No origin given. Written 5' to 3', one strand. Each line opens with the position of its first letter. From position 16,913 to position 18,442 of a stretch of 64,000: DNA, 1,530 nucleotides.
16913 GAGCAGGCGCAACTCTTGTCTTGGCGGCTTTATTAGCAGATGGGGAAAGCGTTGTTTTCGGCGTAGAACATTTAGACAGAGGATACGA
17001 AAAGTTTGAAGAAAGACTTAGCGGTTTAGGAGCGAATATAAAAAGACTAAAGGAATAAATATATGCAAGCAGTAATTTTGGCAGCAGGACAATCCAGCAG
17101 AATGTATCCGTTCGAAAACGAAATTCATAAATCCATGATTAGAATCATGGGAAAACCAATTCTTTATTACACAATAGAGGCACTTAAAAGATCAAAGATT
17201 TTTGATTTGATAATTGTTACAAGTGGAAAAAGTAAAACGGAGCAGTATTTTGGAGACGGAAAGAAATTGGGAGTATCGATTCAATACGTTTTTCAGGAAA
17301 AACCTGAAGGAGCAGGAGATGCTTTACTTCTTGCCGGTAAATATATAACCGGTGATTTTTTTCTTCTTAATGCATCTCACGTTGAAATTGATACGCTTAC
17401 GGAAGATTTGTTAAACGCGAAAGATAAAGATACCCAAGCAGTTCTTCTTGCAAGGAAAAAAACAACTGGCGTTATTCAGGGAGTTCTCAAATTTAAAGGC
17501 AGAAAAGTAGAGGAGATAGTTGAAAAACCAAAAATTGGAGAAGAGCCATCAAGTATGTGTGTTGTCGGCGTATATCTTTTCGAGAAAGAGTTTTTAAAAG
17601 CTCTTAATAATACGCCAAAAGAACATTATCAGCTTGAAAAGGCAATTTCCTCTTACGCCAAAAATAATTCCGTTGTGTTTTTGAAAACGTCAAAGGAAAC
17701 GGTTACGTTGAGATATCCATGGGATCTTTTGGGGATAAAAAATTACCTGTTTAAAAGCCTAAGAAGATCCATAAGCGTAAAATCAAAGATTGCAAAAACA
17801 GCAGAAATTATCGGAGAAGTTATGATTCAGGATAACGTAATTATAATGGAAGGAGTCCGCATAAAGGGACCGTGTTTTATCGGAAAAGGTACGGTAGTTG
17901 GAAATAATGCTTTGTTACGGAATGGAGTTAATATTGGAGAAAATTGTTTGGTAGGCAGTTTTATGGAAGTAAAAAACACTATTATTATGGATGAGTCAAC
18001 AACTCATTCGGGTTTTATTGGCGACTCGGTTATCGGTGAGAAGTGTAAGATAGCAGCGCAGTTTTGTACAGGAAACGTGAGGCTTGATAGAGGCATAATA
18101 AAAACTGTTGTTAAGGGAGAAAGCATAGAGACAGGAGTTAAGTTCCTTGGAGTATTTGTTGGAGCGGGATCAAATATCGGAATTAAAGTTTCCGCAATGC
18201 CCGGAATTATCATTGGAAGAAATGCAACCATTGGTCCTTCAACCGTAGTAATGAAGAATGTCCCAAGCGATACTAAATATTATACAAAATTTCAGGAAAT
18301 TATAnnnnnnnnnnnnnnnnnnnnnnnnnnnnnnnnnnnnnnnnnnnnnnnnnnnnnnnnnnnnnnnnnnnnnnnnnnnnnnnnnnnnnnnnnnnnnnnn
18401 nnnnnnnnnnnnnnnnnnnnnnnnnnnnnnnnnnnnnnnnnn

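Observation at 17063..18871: GlmU-like nucleotidyltransferase / left-handed beta-helix protein carrying an extra C-terminal HAD-superfamily domain, adjacent to glmS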

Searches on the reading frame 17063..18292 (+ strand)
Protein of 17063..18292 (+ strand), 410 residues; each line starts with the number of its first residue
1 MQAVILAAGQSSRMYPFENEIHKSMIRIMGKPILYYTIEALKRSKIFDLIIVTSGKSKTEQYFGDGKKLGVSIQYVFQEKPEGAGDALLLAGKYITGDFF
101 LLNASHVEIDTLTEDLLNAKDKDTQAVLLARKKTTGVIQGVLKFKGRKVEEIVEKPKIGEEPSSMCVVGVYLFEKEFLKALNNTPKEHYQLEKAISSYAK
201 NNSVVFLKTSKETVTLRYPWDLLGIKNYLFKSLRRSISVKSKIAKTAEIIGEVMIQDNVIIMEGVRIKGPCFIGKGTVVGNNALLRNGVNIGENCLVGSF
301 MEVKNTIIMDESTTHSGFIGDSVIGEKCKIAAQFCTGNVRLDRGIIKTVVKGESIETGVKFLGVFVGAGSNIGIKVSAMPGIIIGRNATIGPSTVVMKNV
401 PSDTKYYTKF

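Call 62: search_solved_structures(query=window:17063-18292:+, max_evalue=1e-10, show_alignments=1)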
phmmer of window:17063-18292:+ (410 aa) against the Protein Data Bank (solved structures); distinct sequences matched with E-value up to 1e-10: 28.
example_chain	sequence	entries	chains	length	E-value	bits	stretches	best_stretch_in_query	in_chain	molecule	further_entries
5z09_A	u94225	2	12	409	1.6e-44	155.5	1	1-400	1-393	Dual sugar-1-phosphate nucleotidylyltransferase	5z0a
2ggo_A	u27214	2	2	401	2.5e-44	154.9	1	1-400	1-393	401aa long hypothetical glucose-1-phosphate thymidylyltransferase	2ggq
4ho0_A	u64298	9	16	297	1.4e-18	70.1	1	1-192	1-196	Glucose-1-phosphate thymidylyltransferase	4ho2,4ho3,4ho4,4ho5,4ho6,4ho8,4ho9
3hl3_A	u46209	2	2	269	8.4e-18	67.5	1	1-182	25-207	Glucose-1-phosphate thymidylyltransferase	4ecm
1h5s_A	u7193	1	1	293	3e-17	65.7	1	3-192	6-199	Glucose-1-phosphate thymidylyltransferase 1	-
1h5r_B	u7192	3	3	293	3e-17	65.7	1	3-192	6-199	GLUCOSE-1-PHOSPHATE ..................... | Glucose-1-phosphate thymidylyltransferase 1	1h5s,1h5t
1h5r_A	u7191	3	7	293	3.2e-17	65.6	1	3-192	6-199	GLUCOSE-1-PHOSPHATE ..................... | Glucose-1-phosphate thymidylyltransferase 1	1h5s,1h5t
5ify_A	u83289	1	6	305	3.6e-17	65.5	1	3-178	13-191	Glucose-1-phosphate thymidylyltransferase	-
1h5s_D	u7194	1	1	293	1.6e-16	63.3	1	3-192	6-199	Glucose-1-phosphate thymidylyltransferase 1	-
1fxo_A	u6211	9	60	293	1.1e-15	60.6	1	3-181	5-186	GLUCOSE-1-PHOSPHATE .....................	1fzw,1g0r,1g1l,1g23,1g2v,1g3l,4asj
4arw_A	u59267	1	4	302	1.2e-15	60.4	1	3-181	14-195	GLUCOSE-1-PHOSPHATE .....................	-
3zlk_A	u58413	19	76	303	1.2e-15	60.4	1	3-181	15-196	GLUCOSE-1-PHOSPHATE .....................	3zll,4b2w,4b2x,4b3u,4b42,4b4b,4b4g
1iim_A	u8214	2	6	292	2e-15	59.7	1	3-191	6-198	glucose-1-phosphate thymidylyltransferase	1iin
8x7s_B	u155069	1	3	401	2.8e-15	59.3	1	1-316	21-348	UTP--glucose-1-phosphate uridylyltransferase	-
3pkq_A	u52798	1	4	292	2.8e-15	59.2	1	3-191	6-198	Glucose-1-phosphate thymidylyltransferase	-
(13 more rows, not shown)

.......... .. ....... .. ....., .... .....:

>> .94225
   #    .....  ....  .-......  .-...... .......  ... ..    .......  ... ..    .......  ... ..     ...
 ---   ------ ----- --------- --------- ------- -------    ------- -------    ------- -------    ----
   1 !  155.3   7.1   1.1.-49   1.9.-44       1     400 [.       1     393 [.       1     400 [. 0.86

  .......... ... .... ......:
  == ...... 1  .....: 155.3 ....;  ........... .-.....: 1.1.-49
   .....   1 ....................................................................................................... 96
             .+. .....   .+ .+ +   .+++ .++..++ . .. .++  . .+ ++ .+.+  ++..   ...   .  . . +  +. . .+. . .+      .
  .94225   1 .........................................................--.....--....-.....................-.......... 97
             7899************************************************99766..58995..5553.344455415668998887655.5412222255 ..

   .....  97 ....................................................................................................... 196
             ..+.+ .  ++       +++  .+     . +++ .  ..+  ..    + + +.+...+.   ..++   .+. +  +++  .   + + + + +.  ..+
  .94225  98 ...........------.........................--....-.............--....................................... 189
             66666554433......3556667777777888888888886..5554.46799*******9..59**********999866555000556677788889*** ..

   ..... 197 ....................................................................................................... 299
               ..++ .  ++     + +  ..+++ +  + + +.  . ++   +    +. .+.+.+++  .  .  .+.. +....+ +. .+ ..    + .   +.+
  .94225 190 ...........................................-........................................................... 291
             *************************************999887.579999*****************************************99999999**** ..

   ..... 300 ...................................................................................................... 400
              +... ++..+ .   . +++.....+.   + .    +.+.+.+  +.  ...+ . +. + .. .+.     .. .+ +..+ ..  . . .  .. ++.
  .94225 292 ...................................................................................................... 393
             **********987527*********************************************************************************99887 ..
